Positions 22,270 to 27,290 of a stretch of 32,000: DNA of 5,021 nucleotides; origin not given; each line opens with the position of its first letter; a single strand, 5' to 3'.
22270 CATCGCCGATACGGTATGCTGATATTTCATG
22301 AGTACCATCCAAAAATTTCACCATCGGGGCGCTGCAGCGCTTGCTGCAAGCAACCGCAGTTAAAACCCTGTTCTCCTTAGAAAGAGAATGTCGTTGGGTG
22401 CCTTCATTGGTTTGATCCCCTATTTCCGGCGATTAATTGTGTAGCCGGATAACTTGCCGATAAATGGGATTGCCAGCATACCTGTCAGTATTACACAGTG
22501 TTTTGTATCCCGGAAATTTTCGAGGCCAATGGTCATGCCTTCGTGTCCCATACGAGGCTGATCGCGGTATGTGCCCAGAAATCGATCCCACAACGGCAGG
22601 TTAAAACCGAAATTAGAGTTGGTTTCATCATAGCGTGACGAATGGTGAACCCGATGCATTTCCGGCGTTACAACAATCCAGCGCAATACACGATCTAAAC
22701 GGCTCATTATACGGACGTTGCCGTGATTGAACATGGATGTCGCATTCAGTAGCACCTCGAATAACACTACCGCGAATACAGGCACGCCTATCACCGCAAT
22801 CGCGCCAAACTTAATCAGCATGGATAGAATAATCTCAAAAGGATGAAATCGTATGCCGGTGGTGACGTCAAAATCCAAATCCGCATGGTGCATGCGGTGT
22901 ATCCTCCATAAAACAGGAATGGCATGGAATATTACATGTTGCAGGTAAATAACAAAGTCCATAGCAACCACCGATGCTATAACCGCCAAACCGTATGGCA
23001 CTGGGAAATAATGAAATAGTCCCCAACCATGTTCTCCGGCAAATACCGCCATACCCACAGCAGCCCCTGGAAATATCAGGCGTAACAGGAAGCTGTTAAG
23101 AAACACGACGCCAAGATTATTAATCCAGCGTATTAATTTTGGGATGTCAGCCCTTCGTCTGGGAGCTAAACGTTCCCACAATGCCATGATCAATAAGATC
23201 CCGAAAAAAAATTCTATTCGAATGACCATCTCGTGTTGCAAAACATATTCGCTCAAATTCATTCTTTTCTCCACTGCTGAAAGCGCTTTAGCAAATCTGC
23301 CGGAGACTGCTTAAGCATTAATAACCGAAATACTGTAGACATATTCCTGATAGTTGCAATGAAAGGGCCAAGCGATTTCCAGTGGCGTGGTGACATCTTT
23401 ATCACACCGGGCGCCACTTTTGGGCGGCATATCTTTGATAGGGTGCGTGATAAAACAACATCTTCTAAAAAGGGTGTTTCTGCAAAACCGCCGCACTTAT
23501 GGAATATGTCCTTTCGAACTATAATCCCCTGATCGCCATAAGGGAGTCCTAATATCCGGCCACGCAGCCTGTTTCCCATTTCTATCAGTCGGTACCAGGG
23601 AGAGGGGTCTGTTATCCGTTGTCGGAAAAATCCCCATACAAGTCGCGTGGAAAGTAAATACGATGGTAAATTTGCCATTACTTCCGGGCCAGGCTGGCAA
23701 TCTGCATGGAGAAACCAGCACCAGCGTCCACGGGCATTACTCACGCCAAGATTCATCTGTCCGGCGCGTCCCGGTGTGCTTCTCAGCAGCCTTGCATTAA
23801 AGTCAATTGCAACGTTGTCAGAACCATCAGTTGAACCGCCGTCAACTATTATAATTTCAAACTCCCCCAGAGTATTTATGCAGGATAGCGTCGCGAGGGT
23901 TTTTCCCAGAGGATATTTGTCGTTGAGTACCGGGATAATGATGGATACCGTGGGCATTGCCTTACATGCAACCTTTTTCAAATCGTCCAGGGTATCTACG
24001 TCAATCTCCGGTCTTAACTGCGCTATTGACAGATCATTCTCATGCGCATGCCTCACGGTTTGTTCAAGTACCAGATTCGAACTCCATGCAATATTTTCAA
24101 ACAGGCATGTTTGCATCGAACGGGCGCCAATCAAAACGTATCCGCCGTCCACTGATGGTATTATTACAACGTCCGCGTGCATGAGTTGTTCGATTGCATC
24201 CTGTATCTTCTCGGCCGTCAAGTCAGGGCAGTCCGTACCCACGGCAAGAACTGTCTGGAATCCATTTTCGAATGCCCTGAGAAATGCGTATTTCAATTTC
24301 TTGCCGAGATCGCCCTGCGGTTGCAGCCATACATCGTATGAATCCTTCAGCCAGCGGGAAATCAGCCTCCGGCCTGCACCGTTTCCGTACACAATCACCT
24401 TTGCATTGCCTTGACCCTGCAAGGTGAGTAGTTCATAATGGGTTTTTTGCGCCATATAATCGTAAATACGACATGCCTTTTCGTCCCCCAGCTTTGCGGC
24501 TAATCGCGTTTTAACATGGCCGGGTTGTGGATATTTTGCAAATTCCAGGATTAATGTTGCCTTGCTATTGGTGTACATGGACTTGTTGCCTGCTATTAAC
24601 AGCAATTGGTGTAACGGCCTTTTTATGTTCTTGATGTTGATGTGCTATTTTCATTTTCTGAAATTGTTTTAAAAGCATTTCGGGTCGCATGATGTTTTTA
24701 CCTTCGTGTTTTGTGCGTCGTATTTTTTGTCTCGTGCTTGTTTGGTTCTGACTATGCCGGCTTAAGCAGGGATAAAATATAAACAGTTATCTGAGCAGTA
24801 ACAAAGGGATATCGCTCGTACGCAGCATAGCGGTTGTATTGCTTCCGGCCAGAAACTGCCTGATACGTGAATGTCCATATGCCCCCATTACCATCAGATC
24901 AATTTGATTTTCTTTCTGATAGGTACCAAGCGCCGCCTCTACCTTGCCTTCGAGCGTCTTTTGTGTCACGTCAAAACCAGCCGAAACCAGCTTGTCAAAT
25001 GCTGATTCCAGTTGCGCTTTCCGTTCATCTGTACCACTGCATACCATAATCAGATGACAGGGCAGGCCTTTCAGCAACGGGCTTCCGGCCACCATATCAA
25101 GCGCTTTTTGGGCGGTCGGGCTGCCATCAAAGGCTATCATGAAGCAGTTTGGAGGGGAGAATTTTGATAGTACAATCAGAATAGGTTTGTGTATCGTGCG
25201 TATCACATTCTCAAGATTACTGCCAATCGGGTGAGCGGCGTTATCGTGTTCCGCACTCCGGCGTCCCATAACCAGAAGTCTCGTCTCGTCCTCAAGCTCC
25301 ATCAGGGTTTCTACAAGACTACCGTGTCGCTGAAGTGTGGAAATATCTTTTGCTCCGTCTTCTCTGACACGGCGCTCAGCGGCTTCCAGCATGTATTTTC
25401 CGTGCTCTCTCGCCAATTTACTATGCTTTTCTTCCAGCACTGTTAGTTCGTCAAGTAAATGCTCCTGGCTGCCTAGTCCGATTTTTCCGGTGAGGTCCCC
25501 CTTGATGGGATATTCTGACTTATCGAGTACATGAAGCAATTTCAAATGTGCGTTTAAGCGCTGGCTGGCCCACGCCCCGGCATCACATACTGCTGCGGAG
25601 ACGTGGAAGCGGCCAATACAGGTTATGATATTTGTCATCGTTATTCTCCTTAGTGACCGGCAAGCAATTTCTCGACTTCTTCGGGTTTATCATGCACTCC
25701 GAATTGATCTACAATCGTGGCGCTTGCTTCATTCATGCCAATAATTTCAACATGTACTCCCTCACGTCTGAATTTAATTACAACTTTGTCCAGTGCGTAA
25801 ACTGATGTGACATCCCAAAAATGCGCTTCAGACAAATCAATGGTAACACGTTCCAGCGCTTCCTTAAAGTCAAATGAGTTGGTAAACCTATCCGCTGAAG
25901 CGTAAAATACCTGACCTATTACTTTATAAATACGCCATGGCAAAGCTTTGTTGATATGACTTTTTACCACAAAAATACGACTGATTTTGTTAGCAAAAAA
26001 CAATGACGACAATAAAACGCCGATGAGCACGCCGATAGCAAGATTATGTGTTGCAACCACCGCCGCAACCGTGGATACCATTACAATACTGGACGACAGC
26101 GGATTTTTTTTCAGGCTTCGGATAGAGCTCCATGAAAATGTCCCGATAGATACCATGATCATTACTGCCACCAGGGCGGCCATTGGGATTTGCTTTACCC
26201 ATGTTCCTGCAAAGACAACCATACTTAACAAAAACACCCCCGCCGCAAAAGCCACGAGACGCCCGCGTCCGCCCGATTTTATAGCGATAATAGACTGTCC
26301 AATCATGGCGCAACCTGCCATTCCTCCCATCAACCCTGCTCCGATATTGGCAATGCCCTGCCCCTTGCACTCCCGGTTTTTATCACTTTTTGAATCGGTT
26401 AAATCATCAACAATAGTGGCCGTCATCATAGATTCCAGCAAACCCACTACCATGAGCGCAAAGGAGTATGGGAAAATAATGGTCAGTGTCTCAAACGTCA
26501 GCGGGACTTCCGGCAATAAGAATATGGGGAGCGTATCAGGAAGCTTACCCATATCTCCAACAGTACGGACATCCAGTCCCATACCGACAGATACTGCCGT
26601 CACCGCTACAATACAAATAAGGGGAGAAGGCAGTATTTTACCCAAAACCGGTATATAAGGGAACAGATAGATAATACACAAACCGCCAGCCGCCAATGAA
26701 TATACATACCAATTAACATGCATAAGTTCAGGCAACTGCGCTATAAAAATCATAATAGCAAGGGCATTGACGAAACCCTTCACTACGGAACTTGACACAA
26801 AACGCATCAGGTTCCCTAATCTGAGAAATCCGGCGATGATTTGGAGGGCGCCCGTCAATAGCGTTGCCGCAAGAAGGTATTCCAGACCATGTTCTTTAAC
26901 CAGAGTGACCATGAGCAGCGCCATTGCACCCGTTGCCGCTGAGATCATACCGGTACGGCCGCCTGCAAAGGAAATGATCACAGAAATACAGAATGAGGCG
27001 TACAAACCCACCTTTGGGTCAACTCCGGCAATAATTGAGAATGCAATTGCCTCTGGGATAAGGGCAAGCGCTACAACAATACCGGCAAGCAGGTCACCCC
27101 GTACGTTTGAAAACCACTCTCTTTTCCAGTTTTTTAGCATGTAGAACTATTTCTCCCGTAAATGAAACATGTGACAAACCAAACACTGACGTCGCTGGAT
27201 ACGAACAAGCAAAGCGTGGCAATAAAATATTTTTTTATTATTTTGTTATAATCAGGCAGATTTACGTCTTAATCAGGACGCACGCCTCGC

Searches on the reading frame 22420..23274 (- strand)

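Call 86: search_protein_families(library=pfam, proteins=[window:22420-23274:-], max_evalue=0.00001)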
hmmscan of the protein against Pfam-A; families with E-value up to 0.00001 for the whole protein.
window:22420-23274:- (284 aa): 1 family
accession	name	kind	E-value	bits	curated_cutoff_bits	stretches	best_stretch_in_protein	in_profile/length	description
PF04116.19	FA_hydroxylase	-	5.2e-28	98.5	31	1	99-235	2-132/132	Fatty acid hydroxylase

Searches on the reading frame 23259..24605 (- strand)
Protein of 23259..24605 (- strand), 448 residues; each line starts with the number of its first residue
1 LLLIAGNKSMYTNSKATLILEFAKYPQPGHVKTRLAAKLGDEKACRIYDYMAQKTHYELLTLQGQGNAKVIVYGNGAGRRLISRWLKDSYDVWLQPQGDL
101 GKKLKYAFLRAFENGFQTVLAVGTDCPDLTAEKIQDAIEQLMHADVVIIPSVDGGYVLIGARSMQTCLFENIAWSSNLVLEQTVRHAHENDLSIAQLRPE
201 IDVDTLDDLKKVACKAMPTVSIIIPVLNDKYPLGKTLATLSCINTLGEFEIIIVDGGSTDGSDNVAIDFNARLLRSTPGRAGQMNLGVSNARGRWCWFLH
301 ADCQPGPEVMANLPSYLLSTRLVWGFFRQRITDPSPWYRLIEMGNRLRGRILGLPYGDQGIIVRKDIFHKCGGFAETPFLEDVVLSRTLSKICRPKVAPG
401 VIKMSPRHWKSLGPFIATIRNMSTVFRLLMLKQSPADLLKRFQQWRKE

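Call 5: search_protein_families(library=pfam, proteins=[window:23259-24605:-], max_evalue=0.01)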
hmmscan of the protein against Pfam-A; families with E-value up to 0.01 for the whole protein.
window:23259-24605:- (448 aa): 4 families
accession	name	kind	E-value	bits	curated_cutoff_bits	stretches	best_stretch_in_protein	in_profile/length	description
PF09837.15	DUF2064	-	1.6e-30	105.8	25.8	1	62-176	5-120/120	Uncharacterized protein conserved in bacteria (DUF2064)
PF00535.33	Glycos_transf_2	-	5.5e-19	69.1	23.3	1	221-373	1-155/168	Glycosyl transferase family 2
PF01983.22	CofC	-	0.0011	18.7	22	1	102-162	73-134/217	Guanylyl transferase CofC like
PF10111.15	Glyco_tranf_2_2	-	0.0014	18.6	27.3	0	247-311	28-100/276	Glycosyltransferase like family 2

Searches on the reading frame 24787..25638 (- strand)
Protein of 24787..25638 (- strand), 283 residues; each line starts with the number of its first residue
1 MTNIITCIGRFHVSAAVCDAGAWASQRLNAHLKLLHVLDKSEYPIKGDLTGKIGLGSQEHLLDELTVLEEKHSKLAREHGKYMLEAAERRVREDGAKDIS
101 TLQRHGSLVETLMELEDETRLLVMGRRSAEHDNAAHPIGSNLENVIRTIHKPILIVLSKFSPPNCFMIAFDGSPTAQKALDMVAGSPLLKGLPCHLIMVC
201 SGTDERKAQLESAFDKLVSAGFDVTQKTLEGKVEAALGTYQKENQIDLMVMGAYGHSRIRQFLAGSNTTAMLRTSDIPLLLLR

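Call 5: search_protein_families(library=pfam, proteins=[window:24787-25638:-], max_evalue=0.01)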
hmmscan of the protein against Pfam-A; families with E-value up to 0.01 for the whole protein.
window:24787-25638:- (283 aa): 1 family
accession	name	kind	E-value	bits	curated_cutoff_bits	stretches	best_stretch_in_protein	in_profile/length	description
PF00582.32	Usp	-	7.4e-28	98.3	24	2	3-156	4-140/141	Universal stress protein family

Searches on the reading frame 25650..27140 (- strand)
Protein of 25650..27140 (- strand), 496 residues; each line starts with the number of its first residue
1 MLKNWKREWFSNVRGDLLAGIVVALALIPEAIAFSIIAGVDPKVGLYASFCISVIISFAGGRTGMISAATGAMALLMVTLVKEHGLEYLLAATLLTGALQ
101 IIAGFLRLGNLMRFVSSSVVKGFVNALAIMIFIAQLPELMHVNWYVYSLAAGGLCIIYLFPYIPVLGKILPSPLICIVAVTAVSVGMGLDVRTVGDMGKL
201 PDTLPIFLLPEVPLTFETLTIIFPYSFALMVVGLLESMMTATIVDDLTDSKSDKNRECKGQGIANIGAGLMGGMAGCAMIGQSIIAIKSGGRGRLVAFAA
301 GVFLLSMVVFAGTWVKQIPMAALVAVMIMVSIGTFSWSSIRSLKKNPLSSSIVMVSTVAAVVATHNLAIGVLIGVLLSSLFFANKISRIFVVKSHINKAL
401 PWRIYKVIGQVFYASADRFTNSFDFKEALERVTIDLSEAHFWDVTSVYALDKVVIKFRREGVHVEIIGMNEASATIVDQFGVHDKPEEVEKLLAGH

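Call 5: search_protein_families(library=pfam, proteins=[window:25650-27140:-], max_evalue=0.01)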
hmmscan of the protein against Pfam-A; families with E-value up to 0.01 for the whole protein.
window:25650-27140:- (496 aa): 2 families
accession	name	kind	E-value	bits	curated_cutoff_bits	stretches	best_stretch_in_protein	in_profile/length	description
PF00916.26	Sulfate_transp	-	7.9e-53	180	23.2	2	14-143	2-138/380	Sulfate permease family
PF01740.26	STAS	-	6.2e-13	48.9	22.6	1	403-486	11-97/106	STAS domain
